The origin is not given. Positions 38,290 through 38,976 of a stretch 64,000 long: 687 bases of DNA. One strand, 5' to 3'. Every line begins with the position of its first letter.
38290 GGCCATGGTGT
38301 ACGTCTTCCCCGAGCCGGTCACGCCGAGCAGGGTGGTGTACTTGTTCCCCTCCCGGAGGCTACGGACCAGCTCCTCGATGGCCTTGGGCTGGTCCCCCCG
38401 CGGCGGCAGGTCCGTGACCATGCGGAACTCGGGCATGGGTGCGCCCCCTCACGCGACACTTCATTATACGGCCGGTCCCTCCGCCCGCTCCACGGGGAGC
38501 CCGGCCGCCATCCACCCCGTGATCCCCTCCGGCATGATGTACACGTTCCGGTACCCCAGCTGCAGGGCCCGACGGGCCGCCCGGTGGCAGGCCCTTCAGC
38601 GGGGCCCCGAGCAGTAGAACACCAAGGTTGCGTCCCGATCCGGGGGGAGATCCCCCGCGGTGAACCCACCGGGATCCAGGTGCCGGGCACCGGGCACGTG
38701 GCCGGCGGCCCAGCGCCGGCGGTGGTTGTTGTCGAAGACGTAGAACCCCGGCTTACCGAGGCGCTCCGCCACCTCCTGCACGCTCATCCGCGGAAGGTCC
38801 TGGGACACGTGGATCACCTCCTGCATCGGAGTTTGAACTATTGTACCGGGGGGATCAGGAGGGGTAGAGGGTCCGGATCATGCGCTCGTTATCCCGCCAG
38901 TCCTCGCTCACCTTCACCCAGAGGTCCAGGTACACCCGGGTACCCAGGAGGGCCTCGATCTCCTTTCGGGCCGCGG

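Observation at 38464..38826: Rhodanese gene with an in-frame TGA inside its active-site loop, immediately upstream of uvrB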

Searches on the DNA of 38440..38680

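Call 81: search_rna_families(source=window, start=38440, end=38680, threshold=evalue, max_evalue=10)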
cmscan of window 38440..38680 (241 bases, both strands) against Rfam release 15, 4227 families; matches with E-value up to 10: 7.
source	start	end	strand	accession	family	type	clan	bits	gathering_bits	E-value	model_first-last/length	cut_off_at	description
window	38553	38602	-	RF03766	mir-3155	Gene; miRNA;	-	18.5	70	0.19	1-56/56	no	mir-3155 microRNA precursor family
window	38448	38543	-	RF00060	HgcE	Gene; snRNA; snoRNA; HACA-box;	-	16.3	50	0.24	1-130/130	no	HgcE RNA (Pab105)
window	38534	38633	-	RF02169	PVT1_6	Gene; lncRNA;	-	15.4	45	1.2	1-113/113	no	Pvt1 oncogene conserved region 6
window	38557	38606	+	RF03766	mir-3155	Gene; miRNA;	-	15.4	70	1.4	1-56/56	no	mir-3155 microRNA precursor family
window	38616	38680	-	RF04229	mir-9279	Gene; miRNA;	-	13.8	85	9.1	20-74/74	5'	mir-9279 microRNA precursor family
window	38465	38549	-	RF03023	rpfG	Gene; sRNA;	-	13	75.9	1.7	1-85/85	no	rpfG RNA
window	38538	38596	-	RF01383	GRIK4_3p_UTR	Gene;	-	12.9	38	4.7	1-94/94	no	GRIK4 3 prime UTR element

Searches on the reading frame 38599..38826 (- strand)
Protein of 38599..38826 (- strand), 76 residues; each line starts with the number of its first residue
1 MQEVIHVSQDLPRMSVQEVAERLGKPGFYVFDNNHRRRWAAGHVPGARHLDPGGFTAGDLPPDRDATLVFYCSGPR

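Call 6: search_protein_families(library=pfam, proteins=[window:38599-38826:-], max_evalue=0.01)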
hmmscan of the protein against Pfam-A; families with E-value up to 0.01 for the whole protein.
seq(76 aa): 1 family
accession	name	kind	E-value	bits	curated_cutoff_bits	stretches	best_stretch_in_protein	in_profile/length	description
PF00581.25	Rhodanese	-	5.4e-06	27.2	22.2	1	15-74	1-70/102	Rhodanese-like domain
